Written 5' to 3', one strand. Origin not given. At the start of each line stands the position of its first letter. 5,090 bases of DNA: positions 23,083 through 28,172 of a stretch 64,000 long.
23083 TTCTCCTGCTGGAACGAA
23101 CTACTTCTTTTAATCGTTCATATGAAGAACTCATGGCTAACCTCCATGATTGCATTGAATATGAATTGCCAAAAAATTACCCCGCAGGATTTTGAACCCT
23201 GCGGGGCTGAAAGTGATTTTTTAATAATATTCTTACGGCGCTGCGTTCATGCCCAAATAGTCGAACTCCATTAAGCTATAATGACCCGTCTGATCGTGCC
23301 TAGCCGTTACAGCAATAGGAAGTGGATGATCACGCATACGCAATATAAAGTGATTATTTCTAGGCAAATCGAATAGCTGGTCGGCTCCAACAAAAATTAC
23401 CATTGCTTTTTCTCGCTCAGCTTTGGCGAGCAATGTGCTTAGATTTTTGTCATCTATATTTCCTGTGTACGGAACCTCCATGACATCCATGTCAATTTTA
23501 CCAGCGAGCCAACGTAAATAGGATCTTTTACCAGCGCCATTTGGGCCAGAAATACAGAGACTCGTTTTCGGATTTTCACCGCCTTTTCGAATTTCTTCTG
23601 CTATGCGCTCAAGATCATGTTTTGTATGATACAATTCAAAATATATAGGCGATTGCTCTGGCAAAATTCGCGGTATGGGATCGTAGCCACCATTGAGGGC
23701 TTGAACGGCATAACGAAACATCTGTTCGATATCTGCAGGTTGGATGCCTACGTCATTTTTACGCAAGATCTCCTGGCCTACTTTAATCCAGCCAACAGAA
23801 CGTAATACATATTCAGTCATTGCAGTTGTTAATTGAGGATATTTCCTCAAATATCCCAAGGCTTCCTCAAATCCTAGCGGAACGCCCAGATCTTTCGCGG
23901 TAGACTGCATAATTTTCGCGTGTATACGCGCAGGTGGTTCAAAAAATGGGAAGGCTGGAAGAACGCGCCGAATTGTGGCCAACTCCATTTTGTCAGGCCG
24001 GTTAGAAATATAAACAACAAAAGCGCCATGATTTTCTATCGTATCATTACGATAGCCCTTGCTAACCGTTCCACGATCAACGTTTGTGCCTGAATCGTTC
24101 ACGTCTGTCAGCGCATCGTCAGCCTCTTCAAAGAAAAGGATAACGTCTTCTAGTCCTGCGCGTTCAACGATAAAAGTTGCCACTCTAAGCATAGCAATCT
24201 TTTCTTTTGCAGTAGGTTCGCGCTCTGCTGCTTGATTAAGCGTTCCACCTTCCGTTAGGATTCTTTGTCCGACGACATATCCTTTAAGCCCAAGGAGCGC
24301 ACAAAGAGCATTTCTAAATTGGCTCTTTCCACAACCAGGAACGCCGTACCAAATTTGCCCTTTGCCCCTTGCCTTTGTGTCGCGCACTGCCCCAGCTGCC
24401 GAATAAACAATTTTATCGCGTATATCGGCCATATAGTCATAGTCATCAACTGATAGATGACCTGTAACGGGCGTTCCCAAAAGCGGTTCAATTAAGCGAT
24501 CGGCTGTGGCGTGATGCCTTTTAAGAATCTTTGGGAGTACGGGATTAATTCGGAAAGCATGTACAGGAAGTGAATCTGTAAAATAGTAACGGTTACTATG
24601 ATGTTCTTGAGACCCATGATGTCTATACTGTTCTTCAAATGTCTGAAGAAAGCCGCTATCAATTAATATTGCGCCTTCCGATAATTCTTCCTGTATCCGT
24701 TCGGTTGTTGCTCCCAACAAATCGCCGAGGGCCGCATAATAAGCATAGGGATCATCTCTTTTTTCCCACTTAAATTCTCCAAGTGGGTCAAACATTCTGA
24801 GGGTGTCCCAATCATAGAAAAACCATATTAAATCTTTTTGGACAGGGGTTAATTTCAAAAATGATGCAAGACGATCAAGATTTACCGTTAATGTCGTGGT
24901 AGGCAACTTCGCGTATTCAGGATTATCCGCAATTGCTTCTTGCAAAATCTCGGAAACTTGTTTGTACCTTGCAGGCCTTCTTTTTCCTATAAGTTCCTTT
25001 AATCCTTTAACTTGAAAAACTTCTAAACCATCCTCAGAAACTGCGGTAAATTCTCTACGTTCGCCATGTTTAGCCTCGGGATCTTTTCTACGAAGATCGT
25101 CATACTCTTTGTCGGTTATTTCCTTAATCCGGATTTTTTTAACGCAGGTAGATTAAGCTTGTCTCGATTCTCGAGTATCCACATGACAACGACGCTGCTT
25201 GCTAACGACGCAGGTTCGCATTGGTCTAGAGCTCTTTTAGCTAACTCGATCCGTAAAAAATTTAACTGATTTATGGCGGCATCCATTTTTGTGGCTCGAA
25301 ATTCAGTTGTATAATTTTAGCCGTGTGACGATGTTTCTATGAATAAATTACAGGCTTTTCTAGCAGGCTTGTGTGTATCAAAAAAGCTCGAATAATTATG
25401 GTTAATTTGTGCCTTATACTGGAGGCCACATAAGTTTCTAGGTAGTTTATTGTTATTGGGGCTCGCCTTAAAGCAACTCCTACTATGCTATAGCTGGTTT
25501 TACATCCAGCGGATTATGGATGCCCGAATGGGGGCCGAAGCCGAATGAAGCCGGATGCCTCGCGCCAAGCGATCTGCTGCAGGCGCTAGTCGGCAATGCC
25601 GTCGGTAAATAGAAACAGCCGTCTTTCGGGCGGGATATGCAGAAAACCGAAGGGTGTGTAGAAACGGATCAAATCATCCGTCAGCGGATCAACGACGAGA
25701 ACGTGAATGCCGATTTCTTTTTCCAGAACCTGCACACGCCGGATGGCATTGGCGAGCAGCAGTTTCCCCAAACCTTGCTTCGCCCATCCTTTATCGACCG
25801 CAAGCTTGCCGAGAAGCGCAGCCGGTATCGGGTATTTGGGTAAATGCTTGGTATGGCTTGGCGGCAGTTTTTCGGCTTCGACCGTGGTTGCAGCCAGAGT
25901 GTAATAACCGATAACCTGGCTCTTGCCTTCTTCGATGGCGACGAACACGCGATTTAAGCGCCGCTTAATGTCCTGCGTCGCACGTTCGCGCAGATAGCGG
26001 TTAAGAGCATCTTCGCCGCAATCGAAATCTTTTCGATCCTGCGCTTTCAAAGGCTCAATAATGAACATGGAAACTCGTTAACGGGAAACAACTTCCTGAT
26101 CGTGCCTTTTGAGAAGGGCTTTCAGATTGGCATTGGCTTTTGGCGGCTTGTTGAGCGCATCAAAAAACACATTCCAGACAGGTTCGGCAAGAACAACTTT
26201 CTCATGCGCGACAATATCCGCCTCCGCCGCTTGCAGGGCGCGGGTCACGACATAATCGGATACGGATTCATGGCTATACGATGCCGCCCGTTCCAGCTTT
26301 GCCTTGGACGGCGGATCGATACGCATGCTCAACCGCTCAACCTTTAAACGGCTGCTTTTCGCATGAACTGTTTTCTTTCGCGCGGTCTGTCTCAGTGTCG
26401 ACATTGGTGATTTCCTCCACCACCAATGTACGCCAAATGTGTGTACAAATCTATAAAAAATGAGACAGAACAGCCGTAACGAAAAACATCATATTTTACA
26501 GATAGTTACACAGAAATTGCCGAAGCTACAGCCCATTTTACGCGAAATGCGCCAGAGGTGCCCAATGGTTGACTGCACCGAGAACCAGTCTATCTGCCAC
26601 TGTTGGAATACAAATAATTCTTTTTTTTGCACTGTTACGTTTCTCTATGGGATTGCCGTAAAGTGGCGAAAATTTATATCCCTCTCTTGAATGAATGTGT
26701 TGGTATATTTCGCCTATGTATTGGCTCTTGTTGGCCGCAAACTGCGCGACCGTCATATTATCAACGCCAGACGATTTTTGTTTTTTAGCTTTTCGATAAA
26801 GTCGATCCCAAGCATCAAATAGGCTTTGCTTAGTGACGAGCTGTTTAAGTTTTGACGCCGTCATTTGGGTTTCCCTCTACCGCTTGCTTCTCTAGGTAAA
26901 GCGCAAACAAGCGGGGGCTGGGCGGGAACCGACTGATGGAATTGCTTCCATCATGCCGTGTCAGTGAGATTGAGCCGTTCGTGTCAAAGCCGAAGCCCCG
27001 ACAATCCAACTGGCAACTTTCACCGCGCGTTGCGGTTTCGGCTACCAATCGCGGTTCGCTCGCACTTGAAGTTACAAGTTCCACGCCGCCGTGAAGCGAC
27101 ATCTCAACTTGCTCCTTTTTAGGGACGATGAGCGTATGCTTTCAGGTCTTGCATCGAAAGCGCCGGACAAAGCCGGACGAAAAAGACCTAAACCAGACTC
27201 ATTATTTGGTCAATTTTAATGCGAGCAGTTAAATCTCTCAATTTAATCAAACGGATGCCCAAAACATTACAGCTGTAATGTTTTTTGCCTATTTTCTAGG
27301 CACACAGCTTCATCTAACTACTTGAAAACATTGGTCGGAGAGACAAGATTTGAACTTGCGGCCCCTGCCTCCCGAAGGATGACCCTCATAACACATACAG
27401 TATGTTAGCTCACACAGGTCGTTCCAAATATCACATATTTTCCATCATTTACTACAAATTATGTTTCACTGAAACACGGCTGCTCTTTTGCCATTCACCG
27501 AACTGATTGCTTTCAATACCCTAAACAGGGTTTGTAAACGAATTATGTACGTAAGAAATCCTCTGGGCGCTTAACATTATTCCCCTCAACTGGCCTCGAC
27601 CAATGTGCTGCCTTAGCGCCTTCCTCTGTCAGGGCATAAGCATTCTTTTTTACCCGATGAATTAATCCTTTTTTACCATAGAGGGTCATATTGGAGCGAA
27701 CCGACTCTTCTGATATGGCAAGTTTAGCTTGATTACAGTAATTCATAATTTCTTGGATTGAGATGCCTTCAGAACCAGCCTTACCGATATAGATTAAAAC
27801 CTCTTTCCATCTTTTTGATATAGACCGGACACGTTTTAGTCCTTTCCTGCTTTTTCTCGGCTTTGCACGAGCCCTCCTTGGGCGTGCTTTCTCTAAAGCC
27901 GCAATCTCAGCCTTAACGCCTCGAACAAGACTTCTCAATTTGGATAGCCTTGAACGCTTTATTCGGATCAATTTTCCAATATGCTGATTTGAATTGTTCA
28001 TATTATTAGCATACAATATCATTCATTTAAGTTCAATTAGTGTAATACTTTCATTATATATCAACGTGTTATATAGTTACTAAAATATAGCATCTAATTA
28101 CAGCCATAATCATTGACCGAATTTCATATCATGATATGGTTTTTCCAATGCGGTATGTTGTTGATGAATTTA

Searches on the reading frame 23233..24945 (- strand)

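Call 17: search_protein_families(library=pfam, proteins=[window:23233-24945:-], max_evalue=0.01)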
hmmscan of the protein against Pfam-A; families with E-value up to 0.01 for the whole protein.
window:23233-24945:- (570 aa): 2 families
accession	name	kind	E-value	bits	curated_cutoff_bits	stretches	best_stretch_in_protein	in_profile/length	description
PF00004.35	AAA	-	5.1e-09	37.1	21.2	1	200-327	4-122/131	ATPase family associated with various cellular activities (AAA)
PF00005.33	ABC_tran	-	7.9e-05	23.7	25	0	461-514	12-61/137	ABC transporter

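Call 60: search_protein_families(library=padloc, proteins=[window:23233-24945:-], max_evalue=0.001)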
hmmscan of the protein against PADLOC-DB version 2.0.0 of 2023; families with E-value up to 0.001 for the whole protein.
window:23233-24945:- (570 aa): 1 family
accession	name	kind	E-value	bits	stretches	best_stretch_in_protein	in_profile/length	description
PDLC02196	IetA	-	0.0003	18.3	0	198-221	126-149/374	-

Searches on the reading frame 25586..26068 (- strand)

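Call 17: search_protein_families(library=pfam, proteins=[window:25586-26068:-], max_evalue=0.01)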
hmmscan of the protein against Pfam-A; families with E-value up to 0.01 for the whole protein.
window:25586-26068:- (160 aa): 3 families
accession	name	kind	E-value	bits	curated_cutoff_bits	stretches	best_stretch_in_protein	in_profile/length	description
PF13508.13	Acetyltransf_7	-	2.3e-07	31.5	27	1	39-142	3-82/84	Acetyltransferase (GNAT) domain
PF00583.31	Acetyltransf_1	-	2.7e-06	28.1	20.7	1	29-142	23-116/116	Acetyltransferase (GNAT) family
PF13673.13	Acetyltransf_10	-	0.00035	21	23.6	1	87-149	55-114/128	Acetyltransferase (GNAT) domain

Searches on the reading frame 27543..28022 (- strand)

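Call 17: search_protein_families(library=pfam, proteins=[window:27543-28022:-], max_evalue=0.01)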
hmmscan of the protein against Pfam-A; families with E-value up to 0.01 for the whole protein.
window:27543-28022:- (159 aa): 1 family
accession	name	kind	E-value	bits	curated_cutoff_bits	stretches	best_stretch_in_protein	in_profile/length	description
PF08461.16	HTH_12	-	0.00043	20.6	21.4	1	85-137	12-64/66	Ribonuclease R winged-helix domain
